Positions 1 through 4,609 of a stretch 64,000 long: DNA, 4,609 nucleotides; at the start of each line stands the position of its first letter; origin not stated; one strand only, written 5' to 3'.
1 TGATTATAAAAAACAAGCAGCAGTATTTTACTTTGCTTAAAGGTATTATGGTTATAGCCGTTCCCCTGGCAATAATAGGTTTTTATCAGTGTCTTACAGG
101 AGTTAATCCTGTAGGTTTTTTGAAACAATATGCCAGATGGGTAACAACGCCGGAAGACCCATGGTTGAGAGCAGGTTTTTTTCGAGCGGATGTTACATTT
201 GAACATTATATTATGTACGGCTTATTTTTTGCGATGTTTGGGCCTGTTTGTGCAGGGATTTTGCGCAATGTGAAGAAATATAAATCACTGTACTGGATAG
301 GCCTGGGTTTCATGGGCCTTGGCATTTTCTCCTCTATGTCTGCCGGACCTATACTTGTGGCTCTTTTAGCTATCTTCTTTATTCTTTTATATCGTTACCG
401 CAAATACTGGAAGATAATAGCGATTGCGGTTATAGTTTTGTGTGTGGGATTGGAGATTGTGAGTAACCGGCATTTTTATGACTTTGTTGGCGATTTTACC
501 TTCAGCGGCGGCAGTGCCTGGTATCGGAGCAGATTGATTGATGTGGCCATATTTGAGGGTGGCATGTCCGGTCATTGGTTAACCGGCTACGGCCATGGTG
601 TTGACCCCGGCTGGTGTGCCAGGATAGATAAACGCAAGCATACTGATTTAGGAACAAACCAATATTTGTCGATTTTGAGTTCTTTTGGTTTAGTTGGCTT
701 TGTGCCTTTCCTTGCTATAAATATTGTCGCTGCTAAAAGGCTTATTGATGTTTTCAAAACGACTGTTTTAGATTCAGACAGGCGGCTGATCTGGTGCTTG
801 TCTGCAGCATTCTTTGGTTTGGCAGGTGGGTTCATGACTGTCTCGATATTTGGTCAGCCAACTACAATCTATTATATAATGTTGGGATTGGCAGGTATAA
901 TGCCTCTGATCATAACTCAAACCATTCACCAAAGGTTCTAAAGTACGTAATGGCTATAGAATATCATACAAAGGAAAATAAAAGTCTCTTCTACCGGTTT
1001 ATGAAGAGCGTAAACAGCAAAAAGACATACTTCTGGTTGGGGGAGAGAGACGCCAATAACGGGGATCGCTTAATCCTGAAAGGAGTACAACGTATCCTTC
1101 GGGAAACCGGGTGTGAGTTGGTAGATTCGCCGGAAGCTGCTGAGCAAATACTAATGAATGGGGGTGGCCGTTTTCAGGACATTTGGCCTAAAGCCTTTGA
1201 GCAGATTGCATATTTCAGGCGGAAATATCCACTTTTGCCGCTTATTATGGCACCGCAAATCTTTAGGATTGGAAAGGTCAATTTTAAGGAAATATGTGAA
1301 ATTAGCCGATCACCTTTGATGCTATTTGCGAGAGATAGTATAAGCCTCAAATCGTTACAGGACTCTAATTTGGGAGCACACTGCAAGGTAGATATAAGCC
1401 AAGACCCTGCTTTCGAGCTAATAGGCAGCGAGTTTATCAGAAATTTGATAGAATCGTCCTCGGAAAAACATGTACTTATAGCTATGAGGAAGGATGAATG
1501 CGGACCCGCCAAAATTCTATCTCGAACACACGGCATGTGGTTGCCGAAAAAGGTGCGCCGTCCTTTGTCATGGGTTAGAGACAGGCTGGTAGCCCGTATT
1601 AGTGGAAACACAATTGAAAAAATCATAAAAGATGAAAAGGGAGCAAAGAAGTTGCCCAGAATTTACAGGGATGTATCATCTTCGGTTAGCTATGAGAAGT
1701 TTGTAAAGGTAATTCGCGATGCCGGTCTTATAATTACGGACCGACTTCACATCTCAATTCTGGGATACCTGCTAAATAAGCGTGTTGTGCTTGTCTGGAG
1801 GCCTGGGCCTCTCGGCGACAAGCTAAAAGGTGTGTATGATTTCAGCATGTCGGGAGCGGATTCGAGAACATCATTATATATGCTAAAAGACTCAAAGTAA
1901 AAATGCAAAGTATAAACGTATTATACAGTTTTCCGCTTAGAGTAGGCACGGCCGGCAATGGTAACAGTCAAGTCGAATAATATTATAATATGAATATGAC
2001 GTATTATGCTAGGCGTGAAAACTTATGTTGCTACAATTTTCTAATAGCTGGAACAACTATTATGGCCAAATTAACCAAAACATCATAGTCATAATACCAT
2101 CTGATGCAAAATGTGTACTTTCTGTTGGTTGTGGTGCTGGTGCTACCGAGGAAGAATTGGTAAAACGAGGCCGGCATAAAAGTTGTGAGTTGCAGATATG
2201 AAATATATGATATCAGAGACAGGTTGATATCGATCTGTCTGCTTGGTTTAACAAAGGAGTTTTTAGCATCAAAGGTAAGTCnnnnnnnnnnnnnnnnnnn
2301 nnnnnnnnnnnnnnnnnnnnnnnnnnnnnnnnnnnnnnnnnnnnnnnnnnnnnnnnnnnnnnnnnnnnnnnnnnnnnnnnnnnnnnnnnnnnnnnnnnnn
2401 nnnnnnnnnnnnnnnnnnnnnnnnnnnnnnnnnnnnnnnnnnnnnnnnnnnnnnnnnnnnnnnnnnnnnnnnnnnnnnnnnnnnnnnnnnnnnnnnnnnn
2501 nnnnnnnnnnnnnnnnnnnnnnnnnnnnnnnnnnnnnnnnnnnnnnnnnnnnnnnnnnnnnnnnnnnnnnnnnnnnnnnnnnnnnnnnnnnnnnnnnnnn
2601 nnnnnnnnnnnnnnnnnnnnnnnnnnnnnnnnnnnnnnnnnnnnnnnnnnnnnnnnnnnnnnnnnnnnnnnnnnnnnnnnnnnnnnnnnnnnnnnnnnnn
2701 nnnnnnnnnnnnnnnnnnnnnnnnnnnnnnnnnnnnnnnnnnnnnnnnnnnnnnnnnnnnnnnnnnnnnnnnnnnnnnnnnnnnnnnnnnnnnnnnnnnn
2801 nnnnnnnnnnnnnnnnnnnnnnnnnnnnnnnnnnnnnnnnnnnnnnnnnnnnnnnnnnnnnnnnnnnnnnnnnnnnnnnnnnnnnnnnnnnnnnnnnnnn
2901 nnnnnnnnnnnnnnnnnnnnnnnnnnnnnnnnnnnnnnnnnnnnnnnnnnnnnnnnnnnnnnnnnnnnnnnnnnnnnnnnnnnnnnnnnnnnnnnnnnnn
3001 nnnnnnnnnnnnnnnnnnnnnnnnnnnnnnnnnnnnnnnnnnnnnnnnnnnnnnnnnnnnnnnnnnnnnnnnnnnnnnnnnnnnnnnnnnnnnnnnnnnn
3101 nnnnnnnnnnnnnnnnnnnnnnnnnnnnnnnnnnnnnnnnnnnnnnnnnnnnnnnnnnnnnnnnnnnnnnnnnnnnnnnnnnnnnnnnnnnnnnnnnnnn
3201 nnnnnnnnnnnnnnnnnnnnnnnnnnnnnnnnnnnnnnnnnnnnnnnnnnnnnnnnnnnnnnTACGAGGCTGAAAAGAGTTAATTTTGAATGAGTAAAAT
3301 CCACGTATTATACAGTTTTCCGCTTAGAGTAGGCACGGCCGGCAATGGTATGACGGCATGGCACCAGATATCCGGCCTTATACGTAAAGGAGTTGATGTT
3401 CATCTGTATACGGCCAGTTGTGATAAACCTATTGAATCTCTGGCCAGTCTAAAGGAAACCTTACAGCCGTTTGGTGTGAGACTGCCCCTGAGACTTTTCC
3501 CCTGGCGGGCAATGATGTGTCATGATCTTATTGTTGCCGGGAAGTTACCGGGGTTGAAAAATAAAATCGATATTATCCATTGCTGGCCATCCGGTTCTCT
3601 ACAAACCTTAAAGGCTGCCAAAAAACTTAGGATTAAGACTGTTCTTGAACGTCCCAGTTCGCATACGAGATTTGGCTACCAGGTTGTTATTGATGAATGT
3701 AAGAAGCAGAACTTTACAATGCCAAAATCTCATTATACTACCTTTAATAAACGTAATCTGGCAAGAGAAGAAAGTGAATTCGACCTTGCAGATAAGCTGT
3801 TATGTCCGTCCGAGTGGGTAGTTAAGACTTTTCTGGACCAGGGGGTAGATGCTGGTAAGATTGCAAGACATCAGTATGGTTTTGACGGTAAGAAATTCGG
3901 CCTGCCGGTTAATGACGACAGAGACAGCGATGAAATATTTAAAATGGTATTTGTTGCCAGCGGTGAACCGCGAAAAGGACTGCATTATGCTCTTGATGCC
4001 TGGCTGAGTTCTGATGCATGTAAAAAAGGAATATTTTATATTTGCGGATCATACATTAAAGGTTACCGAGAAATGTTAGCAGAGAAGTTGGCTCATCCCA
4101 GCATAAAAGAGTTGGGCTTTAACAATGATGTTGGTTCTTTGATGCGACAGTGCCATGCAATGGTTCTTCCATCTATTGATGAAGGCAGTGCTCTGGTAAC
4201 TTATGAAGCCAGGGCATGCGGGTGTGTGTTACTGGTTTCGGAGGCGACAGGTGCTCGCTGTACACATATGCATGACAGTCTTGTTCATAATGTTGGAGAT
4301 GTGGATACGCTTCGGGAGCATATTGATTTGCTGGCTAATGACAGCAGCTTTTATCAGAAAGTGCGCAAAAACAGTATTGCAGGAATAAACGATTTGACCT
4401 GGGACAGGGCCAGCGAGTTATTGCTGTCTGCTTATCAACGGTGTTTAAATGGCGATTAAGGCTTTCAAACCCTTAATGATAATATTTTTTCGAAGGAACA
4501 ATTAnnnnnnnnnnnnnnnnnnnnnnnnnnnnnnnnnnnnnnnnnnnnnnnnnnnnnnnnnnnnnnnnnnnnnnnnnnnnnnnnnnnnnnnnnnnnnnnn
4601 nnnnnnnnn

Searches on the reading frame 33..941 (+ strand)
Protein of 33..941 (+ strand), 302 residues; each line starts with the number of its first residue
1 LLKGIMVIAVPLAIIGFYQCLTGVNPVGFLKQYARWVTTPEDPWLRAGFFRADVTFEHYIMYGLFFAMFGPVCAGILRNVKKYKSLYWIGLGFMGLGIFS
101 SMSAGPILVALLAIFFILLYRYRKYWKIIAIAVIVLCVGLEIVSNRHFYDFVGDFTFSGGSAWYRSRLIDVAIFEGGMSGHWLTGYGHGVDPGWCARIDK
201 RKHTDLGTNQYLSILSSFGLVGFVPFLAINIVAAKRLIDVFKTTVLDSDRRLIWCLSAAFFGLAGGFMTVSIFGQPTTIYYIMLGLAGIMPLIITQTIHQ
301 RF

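Call 11: search_protein_families(library=pfam, proteins=[window:33-941:+], max_evalue=0.001)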
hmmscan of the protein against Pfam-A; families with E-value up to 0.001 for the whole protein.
window:33-941:+ (302 aa): 1 family
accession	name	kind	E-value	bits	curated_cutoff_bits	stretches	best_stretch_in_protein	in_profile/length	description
PF04932.20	Wzy_C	-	4.3e-07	30.3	31.7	1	91-227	3-149/149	O-Antigen ligase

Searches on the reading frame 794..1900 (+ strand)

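Call 11: search_protein_families(library=pfam, proteins=[window:794-1900:+], max_evalue=0.001)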
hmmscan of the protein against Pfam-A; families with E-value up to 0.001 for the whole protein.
window:794-1900:+ (368 aa): 1 family
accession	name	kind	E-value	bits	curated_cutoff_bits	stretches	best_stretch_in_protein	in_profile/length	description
PF04230.19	PS_pyruv_trans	-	6.5e-13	49.7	25.3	1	90-335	3-277/280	Polysaccharide pyruvyl transferase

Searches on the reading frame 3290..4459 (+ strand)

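Call 11: search_protein_families(library=pfam, proteins=[window:3290-4459:+], max_evalue=0.001)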
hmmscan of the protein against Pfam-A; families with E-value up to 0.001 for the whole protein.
window:3290-4459:+ (389 aa): 5 families
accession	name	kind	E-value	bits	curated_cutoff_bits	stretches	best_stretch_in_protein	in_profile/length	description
PF00534.26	Glycos_transf_1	-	6.8e-16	58.7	26.4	1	218-362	17-169/172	Glycosyl transferases group 1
PF13692.12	Glyco_trans_1_4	-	2e-13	51.2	27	1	219-351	4-142/142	Glycosyl transferases group 1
PF13439.12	Glyco_transf_4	-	1.6e-10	41.7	28.5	1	23-192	8-160/170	Glycosyltransferase Family 4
PF13579.12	Glyco_trans_4_4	-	0.00019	22.2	29.7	1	20-195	4-156/158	Glycosyl transferase 4-like domain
PF20706.3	GT4-conflict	-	0.00049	19.6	26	1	263-322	252-316/385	Family 4 Glycosyltransferase in conflict systems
